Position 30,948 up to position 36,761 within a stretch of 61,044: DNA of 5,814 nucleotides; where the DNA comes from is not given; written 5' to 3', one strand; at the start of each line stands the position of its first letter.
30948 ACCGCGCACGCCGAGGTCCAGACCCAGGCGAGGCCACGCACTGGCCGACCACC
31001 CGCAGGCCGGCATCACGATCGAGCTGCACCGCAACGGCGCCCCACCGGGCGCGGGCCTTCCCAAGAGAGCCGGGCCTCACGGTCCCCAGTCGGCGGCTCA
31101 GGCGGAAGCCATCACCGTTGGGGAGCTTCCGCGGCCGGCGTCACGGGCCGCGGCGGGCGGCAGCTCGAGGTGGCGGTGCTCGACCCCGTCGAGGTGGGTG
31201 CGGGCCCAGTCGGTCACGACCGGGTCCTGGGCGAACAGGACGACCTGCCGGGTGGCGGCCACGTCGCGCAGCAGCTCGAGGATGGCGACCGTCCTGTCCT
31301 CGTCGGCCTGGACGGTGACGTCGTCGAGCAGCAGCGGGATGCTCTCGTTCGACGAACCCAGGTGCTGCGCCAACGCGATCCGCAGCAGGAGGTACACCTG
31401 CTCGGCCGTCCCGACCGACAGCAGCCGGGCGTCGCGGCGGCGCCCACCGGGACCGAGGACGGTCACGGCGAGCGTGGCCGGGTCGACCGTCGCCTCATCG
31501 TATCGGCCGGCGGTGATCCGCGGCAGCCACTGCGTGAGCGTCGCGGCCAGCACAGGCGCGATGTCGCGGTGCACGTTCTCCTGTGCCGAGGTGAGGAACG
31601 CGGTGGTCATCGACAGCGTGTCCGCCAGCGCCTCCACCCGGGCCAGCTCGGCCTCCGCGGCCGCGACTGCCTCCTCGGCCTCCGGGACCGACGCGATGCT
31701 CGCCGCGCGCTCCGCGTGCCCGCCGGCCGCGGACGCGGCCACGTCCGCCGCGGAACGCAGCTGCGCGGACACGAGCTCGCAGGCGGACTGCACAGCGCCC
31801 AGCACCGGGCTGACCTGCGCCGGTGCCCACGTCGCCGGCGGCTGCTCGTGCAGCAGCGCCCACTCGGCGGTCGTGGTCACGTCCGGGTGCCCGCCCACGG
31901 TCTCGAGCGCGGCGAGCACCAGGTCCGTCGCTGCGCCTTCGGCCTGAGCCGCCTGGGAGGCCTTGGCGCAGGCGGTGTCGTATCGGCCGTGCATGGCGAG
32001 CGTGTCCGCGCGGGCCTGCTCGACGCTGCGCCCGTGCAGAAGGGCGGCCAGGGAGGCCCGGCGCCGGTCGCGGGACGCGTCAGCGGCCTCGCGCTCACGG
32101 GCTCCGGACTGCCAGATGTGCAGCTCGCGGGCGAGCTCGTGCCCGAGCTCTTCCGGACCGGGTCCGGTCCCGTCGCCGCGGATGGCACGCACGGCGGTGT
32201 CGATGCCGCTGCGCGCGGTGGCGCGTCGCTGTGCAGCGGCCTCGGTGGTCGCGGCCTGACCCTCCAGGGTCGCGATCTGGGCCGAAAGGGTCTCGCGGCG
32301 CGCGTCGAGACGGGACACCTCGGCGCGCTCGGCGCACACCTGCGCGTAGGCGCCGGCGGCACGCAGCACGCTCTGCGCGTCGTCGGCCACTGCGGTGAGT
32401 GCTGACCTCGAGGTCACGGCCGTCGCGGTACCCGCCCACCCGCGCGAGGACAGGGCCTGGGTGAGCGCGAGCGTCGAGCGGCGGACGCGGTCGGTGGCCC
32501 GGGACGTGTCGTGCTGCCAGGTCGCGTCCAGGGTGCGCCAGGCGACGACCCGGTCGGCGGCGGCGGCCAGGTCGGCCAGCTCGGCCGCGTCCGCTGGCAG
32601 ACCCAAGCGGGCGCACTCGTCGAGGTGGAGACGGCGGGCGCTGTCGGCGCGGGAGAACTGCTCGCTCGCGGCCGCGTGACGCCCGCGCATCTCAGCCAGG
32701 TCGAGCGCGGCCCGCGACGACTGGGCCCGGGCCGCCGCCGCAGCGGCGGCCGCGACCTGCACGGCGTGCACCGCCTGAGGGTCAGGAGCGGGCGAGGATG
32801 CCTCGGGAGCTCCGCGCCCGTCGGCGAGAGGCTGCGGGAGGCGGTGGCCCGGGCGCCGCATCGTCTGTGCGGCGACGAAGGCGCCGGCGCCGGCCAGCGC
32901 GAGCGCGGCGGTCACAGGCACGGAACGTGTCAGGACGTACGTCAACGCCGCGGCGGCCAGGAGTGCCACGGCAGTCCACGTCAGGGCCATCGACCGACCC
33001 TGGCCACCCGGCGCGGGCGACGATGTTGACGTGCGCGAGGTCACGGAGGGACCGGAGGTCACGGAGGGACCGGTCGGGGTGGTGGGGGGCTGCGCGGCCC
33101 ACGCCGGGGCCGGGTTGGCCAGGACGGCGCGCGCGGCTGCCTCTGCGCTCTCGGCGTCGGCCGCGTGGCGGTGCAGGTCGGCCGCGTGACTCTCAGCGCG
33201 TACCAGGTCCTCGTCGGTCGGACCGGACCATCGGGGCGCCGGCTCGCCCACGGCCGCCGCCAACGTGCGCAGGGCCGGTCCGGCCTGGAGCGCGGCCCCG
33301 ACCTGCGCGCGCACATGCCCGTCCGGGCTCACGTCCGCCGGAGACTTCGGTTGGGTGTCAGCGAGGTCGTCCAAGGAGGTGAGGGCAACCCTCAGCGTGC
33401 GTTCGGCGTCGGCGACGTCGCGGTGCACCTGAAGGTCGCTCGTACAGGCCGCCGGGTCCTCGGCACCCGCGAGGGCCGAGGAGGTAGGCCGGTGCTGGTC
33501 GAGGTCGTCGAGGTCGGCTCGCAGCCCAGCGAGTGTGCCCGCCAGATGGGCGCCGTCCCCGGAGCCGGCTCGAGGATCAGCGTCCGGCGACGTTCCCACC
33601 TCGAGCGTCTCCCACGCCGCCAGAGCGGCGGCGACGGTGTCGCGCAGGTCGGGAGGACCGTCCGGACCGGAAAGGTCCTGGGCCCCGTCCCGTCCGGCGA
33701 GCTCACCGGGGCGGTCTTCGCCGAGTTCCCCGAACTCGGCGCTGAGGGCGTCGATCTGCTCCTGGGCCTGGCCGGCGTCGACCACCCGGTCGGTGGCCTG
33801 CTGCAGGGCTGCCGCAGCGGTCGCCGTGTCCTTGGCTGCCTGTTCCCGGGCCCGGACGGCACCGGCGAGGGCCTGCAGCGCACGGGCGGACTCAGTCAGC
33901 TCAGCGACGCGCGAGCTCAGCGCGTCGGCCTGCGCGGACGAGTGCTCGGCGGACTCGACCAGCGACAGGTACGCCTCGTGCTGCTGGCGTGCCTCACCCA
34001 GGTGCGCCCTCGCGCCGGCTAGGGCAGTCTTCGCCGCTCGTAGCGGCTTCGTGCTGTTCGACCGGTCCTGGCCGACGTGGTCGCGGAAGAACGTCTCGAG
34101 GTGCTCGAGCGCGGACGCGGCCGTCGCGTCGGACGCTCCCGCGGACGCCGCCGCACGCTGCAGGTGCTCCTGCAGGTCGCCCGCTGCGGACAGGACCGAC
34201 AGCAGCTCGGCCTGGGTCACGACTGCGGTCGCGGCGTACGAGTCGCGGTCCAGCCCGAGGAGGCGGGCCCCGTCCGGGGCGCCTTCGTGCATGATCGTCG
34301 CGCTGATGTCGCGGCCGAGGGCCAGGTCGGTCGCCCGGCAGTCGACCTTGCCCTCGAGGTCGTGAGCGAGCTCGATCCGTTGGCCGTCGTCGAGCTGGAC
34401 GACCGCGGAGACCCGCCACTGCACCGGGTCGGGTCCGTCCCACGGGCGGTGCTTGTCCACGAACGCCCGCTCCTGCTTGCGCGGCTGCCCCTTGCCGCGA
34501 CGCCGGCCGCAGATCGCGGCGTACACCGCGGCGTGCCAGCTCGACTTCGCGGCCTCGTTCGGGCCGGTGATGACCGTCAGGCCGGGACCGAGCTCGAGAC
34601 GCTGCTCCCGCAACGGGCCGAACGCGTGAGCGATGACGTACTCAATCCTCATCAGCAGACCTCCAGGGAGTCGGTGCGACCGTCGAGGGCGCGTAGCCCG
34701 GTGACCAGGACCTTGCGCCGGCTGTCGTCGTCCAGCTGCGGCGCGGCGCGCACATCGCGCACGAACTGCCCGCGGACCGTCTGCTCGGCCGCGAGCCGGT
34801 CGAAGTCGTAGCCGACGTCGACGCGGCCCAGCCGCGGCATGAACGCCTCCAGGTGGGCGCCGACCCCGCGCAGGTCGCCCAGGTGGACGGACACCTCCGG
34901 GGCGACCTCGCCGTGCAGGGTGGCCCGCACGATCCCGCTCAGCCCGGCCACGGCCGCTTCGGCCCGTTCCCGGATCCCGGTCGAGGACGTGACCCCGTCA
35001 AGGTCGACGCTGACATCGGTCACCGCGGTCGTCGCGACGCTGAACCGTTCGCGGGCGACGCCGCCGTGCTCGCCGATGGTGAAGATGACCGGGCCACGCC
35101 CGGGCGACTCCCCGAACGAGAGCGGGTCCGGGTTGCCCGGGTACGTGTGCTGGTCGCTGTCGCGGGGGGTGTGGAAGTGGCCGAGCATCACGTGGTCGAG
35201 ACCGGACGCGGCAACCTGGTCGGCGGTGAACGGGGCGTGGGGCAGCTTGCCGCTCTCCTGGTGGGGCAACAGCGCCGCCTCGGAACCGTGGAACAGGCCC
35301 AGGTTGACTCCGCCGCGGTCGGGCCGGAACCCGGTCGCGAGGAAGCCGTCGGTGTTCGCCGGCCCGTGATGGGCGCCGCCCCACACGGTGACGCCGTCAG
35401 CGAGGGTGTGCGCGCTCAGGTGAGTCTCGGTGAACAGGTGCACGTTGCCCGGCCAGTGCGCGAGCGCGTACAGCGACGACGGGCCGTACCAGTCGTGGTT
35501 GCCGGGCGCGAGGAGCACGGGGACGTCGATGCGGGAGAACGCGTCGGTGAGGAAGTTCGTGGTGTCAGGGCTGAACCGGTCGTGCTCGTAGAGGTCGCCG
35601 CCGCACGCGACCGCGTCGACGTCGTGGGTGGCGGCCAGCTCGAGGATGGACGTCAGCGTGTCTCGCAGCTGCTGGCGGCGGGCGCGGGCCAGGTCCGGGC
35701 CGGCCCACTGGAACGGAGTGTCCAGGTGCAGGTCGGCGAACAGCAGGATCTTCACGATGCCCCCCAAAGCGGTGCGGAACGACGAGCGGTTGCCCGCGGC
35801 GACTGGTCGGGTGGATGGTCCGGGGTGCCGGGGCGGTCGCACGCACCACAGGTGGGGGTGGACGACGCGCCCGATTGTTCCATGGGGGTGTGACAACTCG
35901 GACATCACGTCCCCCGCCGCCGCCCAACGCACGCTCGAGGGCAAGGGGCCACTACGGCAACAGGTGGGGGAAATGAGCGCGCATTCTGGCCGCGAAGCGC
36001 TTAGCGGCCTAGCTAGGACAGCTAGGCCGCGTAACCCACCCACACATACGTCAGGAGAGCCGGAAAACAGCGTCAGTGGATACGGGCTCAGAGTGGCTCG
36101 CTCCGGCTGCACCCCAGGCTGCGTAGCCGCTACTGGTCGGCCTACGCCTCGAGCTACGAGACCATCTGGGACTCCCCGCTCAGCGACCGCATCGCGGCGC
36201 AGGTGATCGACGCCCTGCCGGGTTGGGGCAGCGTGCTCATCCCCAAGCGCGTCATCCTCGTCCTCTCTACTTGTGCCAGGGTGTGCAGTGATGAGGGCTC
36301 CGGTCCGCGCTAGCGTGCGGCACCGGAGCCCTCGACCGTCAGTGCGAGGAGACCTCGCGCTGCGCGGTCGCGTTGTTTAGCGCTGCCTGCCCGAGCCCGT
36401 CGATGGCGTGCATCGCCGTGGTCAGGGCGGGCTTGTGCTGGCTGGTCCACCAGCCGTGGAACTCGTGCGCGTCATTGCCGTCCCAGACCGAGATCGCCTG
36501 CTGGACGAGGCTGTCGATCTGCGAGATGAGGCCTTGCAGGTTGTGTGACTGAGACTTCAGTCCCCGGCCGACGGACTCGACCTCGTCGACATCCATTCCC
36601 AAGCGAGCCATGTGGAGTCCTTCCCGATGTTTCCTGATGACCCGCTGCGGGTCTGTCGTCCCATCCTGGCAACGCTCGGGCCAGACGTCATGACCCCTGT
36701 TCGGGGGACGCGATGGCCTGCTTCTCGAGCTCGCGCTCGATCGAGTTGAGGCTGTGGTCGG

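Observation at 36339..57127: Minimal T7SS-like module (FHA-EccC/EssC + WXG100 + WXG-lipase) embedded at the end of a kinase/FHA/PP2C + giant Ig protein + MoxR/DUF58/TGase operon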

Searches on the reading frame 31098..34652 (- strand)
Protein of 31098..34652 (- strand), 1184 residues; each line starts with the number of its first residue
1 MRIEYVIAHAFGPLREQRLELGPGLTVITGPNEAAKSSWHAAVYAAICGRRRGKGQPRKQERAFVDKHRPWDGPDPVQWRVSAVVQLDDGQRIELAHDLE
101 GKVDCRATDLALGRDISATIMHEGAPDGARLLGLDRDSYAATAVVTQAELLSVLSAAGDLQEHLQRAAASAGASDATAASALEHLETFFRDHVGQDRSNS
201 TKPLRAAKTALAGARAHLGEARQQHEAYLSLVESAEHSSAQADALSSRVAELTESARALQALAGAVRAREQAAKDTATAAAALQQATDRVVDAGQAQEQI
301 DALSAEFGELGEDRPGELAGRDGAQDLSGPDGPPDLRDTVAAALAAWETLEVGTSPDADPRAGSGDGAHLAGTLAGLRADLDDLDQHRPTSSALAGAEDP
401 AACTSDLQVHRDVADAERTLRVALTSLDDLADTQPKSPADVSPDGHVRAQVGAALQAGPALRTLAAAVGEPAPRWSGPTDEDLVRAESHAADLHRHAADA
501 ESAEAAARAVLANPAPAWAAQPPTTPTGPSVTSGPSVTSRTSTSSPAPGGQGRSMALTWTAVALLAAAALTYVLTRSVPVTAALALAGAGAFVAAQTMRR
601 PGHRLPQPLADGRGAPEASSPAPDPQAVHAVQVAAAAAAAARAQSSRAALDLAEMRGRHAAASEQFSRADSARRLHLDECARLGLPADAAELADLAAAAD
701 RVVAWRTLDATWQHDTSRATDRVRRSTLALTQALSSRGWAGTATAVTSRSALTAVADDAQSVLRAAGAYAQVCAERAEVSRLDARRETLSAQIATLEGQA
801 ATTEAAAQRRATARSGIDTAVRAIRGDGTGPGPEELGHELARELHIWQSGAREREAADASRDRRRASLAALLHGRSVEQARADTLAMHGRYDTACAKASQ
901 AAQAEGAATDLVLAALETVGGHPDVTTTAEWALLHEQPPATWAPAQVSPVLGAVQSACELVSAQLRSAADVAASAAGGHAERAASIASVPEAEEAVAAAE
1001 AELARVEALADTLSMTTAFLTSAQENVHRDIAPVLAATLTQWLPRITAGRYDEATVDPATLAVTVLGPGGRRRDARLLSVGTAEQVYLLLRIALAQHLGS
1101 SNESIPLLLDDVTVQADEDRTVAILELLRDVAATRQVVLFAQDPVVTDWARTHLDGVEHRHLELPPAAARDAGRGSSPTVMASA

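Call 51: search_protein_families(library=pfam, proteins=[window:31098-34652:-], max_evalue=0.001)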
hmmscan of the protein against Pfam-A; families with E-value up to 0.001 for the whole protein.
window:31098-34652:- (1184 aa): 2 families
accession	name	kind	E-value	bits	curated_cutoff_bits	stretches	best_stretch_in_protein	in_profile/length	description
PF13514.12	AAA_27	-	1.3e-06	28.6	22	1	1-221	1-199/206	AAA domain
PF13476.12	AAA_23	-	0.0001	23.5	27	1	9-59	5-55/201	AAA domain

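Call 86: search_protein_families(library=padloc, proteins=[window:31098-34652:-], max_evalue=0.00001)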
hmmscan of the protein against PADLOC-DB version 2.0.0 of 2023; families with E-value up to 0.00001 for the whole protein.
window:31098-34652:- (1184 aa): 1 family
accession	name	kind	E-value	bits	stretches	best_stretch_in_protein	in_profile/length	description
PDLC04135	mad3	-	1.7e-07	29.1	0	1002-1148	193-328/374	mads_3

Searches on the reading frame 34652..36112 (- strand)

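Call 51: search_protein_families(library=pfam, proteins=[window:34652-36112:-], max_evalue=0.001)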
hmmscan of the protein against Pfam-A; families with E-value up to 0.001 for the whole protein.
window:34652-36112:- (486 aa): 1 family
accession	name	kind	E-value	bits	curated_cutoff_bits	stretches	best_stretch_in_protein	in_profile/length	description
PF00149.33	Metallophos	-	6.7e-12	46.7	21.5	1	121-316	2-191/191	Calcineurin-like phosphoesterase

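Call 86: search_protein_families(library=padloc, proteins=[window:34652-36112:-], max_evalue=0.00001)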
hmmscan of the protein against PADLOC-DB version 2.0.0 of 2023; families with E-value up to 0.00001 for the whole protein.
window:34652-36112:- (486 aa): 0 families

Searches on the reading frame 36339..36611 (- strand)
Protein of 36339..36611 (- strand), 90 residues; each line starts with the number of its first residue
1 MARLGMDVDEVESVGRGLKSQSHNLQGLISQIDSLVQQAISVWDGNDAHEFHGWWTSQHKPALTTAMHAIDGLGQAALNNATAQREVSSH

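Call 3: search_protein_families(library=pfam, proteins=[window:36339-36611:-], max_evalue=0.01)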
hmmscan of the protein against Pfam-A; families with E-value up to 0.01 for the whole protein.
window:36339-36611:- (90 aa): 2 families
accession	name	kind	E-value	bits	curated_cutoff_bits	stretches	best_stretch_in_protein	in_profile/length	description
PF06013.18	WXG100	-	1.9e-06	28.5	27.3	1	6-83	4-80/86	Proteins of 100 residues with WXG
PF09763.15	Sec3_CC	-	0.0076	16.5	27.1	1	3-38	60-95/133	Exocyst complex component Sec3, coiled-coil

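Call 7: search_protein_families(library=ncbifam, proteins=[window:36339-36611:-], max_evalue=0.001)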
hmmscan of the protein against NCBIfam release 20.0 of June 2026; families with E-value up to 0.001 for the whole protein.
window:36339-36611:- (90 aa): 1 family
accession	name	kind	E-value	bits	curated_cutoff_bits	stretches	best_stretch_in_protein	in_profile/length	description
TIGR03930.1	WXG100_ESAT6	subfamily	9e-08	32.2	44.85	1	6-84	4-81/90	WXG100 family type VII secretion target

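Call 90: search_protein_families(library=pfam, alignment_id=A6, max_evalue=0.01)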
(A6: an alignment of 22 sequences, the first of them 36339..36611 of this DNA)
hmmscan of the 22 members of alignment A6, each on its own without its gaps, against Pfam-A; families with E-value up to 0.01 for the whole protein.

A. member 1, window:36339-36611:- (90 aa): 2 families
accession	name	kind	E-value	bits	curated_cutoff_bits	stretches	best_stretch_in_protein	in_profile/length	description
PF06013.18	WXG100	-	1.9e-06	28.5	27.3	1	6-83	4-80/86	Proteins of 100 residues with WXG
PF09763.15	Sec3_CC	-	0.0076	16.5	27.1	1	3-38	60-95/133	Exocyst complex component Sec3, coiled-coil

B. families by the number of members that match (of 22 scanned): 13 families
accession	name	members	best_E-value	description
PF06013.18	WXG100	21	4.3e-15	Proteins of 100 residues with WXG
PF25547.1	WXG100_2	9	0.00011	WXG100 like domain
PF10824.14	T7SS_ESX_EspC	4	0.00011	Excreted virulence factor EspC, type VII ESX diderm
PF21725.3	T7SS_signal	2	0.0024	Putative T7SS secretion signal domain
PF00823.25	PPE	1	0.0011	PPE family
PF19565.4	DUF6087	1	0.0017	Family of unknown function (DUF6087)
PF16591.11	HBM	1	0.0018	Helical bimodular sensor domain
PF02102.21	Peptidase_M35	1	0.0028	Deuterolysin metalloprotease (M35) family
PF22238.1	RIP_P131-like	1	0.0029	RIP/P131 family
PF03670.18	UPF0184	1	0.003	Uncharacterised protein family (UPF0184)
PF11005.13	DUF2844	1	0.0051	Protein of unknown function (DUF2844)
PF02185.22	HR1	1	0.0069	Hr1 repeat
PF09763.15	Sec3_CC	1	0.0076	Exocyst complex component Sec3, coiled-coil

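Call 91: search_solved_structures(query=A6, max_evalue=0.1)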
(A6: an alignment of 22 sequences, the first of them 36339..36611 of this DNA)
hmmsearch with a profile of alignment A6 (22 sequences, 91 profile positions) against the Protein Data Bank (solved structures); distinct sequences matched with E-value up to 0.1: 34.
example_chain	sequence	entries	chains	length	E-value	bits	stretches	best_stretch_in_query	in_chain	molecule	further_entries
2vs0_A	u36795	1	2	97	6.4e-12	48.8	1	1-90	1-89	VIRULENCE FACTOR ESXA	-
2vrz_A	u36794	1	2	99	6.9e-12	48.7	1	1-90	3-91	VIRULENCE FACTOR ESXA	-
4j41_A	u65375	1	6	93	3.4e-11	46.4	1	1-91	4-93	secreted protein EsxB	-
4j42_A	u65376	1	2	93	9.1e-11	45.1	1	1-91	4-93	secreted protein EsxB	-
4j10_A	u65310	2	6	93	1e-10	44.9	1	1-91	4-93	SECRETED PROTEIN ESXB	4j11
4j7k_A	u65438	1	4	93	1.1e-10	44.9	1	1-91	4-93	secreted protein EsxB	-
4j7j_A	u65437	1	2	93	1.2e-10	44.7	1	1-91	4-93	secreted protein EsxB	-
3zbh_A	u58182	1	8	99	1.2e-10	44.7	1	5-90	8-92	ESXA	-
4iyh_A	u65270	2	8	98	1.2e-10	44.7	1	1-91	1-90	Secreted protein EsxB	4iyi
3o9o_A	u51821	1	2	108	5.2e-09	39.4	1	1-89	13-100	Uncharacterized protein gbs1074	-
3gvm_A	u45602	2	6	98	6.5e-09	39.1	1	1-89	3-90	Putative uncharacterized protein SAG1039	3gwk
4i0x_A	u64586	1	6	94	7.1e-07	32.6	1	8-84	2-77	ESAT-6-like protein MAB_3112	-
4lws_A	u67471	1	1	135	1.1e-06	32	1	6-80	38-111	Uncharacterized protein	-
12fa_A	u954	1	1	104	2.6e-06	30.8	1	1-84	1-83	ESAT-6-like protein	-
4i0x_B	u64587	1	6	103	0.0009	22.7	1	9-87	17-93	ESAT-6-like protein MAB_3113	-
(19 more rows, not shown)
